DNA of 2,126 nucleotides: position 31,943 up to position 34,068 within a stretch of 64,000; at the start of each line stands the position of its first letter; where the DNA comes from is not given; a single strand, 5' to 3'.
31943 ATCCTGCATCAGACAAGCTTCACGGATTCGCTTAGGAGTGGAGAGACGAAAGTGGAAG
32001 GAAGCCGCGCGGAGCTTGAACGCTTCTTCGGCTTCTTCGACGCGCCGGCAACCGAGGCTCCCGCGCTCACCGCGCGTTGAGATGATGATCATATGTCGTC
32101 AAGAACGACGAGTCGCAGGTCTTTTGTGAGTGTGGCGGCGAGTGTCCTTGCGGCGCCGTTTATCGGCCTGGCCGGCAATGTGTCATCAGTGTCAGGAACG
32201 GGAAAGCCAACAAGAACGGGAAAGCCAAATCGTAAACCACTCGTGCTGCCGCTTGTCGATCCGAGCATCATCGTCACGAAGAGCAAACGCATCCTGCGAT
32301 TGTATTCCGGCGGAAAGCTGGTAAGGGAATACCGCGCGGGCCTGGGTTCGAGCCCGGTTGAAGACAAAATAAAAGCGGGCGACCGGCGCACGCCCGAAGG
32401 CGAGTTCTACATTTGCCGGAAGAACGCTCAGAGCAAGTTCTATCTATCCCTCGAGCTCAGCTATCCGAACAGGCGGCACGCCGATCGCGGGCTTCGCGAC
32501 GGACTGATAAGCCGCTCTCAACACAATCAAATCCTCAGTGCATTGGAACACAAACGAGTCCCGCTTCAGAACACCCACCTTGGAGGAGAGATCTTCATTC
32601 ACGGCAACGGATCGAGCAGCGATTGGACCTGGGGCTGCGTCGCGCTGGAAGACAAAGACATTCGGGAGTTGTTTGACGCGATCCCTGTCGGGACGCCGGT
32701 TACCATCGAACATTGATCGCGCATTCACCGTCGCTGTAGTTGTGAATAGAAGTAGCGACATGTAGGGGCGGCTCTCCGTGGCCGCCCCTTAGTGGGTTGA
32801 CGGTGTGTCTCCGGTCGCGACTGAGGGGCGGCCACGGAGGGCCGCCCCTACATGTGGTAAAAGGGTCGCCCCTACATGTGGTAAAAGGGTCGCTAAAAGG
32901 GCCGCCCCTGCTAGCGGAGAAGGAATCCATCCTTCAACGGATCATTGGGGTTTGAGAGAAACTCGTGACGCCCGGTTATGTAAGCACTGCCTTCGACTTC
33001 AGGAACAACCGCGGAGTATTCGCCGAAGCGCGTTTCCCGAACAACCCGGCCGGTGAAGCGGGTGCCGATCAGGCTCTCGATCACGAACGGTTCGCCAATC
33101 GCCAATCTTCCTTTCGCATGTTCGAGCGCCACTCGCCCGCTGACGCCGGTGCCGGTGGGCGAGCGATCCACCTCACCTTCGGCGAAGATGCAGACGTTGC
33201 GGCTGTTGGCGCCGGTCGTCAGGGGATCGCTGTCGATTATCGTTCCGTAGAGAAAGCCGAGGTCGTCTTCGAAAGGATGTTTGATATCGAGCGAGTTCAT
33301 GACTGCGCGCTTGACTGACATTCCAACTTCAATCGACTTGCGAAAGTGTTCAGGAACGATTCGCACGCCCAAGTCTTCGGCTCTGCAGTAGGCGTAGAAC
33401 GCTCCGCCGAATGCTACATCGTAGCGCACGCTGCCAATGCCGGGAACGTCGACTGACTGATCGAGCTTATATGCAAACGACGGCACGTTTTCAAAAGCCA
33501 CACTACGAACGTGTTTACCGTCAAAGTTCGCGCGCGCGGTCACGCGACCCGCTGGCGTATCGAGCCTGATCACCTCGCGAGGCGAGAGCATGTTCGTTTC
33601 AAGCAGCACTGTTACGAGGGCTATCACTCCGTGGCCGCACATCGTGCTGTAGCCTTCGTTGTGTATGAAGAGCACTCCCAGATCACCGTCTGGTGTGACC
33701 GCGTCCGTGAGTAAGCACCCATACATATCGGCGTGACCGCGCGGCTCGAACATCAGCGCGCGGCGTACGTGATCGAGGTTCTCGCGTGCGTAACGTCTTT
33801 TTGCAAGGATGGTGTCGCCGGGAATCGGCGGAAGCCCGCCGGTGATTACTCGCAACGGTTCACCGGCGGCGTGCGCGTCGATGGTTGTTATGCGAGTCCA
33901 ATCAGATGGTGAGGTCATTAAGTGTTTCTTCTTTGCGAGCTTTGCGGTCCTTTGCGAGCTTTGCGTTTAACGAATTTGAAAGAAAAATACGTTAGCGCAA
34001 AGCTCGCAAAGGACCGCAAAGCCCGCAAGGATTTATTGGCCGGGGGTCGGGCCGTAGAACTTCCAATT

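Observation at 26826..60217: Family-1 palindromic element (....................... core): at least five copies, one amplified internally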

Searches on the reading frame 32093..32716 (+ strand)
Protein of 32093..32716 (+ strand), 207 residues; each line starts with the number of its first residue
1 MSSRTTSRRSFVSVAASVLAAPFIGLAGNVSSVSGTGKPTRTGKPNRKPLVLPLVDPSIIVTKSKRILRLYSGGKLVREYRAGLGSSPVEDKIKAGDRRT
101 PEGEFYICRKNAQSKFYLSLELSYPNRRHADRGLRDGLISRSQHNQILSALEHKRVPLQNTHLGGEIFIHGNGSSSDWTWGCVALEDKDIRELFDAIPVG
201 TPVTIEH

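Call 31: search_protein_families(library=pfam, proteins=[window:32093-32716:+], max_evalue=0.001)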
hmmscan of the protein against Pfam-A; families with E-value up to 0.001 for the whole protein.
window:32093-32716:+ (207 aa): 1 family
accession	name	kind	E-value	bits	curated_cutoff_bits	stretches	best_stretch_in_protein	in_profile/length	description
PF03734.19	YkuD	-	4e-21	76.5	23.4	1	58-205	3-146/146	L,D-transpeptidase catalytic domain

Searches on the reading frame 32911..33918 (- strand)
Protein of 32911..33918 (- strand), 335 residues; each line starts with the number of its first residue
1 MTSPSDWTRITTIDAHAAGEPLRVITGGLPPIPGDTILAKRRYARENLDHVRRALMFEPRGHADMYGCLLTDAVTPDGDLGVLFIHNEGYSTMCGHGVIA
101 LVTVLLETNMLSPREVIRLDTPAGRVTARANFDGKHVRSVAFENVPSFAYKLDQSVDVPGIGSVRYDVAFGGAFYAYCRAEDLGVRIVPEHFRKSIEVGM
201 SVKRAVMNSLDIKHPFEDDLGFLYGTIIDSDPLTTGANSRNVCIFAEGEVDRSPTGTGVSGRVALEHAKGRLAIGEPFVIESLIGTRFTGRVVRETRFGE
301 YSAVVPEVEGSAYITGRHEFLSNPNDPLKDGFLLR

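Call 31: search_protein_families(library=pfam, proteins=[window:32911-33918:-], max_evalue=0.001)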
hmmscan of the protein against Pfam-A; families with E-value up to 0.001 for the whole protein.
window:32911-33918:- (335 aa): 2 families
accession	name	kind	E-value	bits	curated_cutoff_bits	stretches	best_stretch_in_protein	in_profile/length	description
PF05544.16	Pro_racemase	-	8.6e-111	370.5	27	1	13-332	2-324/325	Proline racemase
PF02567.21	PhzC-PhzF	-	0.00031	20.8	27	1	93-150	66-122/281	Phenazine biosynthesis-like protein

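Call 38: find_homologous_proteins(query=window:32911-33918:-, max_evalue=1e-80)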
Query window:32911-33918:- (335 aa): 7930 proteins with E <= 1e-80 among 8000 candidates; the best 120 are listed.
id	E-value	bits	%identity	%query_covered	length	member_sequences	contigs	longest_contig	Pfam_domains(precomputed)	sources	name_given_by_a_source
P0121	9.9e-207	704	92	100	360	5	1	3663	PF05544.17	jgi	jgi:proline racemase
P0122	3.9e-201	685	88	100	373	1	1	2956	PF05544.17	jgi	jgi:trans-L-3-hydroxyproline dehydratase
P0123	2.4e-200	683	88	100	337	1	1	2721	PF05544.17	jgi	jgi:proline racemase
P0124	1.2e-199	680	90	100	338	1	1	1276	PF05544.17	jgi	jgi:proline racemase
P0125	6.2e-198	675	89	100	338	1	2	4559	PF05544.17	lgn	-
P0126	8.8e-198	674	87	100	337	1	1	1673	PF05544.17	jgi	-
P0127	9.3e-197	671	87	100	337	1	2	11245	PF05544.17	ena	-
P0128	1.0e-196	671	88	100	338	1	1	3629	PF05544.17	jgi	jgi:proline racemase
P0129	1.5e-196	670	87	100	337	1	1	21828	PF05544.17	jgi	jgi:proline racemase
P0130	2.0e-196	670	87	100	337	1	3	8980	PF05544.17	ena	-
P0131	2.6e-196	670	87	100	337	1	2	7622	PF05544.17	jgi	jgi:trans-L-3-hydroxyproline dehydratase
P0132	4.7e-196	669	87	100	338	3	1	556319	PF05544.17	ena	-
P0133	1.9e-195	667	87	100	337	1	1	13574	PF05544.17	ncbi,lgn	ncbi:MAG: proline racemase family protein [Acidobacteriota bacterium]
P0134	2.6e-195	666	85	100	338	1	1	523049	PF05544.17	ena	-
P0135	4.7e-195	665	86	100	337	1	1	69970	PF05544.17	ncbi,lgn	ncbi:MAG: proline racemase family protein [Acidobacteriota bacterium]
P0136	7.1e-195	665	87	100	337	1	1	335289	PF05544.17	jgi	jgi:proline racemase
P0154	9.1e-192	655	86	99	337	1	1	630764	PF05544.17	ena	-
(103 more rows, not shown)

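Call 39: find_encoding_contigs(protein=P0121, flank=2500, max_places=1)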
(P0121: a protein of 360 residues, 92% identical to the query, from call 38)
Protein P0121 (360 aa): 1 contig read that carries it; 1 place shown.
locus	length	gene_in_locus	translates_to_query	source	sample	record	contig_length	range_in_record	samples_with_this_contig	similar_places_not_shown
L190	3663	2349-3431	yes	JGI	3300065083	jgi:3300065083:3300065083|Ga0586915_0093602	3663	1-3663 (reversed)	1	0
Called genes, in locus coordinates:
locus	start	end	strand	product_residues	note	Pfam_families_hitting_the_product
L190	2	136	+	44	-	?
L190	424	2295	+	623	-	-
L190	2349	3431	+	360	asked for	PF05544:Pro_racemase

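Call 40: find_encoding_contigs(protein=P0132, flank=2500, max_places=1)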
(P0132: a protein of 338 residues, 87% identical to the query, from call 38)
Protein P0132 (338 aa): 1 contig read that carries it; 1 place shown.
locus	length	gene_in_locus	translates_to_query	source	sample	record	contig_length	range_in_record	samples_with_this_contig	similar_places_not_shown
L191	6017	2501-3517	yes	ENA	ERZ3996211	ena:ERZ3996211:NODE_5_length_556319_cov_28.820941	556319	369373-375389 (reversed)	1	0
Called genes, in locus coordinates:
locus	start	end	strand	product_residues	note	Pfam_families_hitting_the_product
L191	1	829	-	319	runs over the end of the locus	PF06439:3keto-disac_hyd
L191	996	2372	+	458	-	PF01408:GFO_IDH_MocA, PF22725:GFO_IDH_MocA_C3 (faint), PF19051:GFO_IDH_MocA_C2 (faint), PF02894:GFO_IDH_MocA_C (weak)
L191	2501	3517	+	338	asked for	PF05544:Pro_racemase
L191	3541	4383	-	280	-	PF01370:Epimerase (weak), PF08338:DUF1731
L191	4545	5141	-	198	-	PF03734:YkuD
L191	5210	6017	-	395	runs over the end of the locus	PF02065:Melibiase (weak), PF16499:Melibiase_2, PF17450:Melibiase_2_C (faint), PF17801:Melibiase_C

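Call 41: find_encoding_contigs(protein=P0134, flank=2500, max_places=1)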
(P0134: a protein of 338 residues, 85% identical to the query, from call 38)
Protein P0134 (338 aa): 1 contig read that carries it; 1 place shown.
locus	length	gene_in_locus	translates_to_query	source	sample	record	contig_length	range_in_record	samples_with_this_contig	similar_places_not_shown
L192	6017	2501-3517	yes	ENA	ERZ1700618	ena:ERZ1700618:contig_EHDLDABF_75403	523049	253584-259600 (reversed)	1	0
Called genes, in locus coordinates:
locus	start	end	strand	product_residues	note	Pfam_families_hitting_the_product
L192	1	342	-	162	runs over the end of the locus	PF01850:PIN (weak), PF13470:PIN_3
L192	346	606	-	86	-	-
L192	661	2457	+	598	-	PF05960:DUF885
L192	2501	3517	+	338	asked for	PF05544:Pro_racemase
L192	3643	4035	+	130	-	-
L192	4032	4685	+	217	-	-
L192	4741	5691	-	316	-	PF01370:Epimerase, PF16363:GDP_Man_Dehyd (weak), PF08338:DUF1731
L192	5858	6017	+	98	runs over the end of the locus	-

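Call 42: find_encoding_contigs(protein=P0136, flank=2500, max_places=1)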
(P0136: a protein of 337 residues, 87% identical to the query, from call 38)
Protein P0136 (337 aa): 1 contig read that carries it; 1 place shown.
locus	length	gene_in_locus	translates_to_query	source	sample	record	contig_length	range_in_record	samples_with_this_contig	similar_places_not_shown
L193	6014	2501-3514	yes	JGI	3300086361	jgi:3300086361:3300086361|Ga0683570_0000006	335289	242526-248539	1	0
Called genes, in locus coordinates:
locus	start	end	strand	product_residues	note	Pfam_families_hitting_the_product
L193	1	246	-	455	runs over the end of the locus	PF07690:MFS_1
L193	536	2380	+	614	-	PF05960:DUF885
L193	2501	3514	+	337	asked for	PF05544:Pro_racemase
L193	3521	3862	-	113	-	PF01370:Epimerase, PF04321:RmlD_sub_bind (weak), PF13460:NAD_binding_10 (weak)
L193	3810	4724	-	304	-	PF03747:ADP_ribosyl_GH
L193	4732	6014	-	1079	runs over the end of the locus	PF01636:APH, PF01551:Peptidase_M23, PF00202:Aminotran_3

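Call 43: find_encoding_contigs(protein=P0154, flank=2500, max_places=1)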
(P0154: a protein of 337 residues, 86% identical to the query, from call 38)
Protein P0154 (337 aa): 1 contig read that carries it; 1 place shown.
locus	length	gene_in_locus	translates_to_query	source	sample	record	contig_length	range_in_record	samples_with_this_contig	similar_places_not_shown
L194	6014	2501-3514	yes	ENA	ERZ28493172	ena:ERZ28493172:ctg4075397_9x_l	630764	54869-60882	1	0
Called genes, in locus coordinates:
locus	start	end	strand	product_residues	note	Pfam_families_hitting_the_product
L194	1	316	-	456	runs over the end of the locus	PF07690:MFS_1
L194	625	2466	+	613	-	PF05960:DUF885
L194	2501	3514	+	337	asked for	PF05544:Pro_racemase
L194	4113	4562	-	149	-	-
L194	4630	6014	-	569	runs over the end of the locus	PF00732:GMC_oxred_N, PF00890:FAD_binding_2 (faint), PF13450:NAD_binding_8 (faint), PF05199:GMC_oxred_C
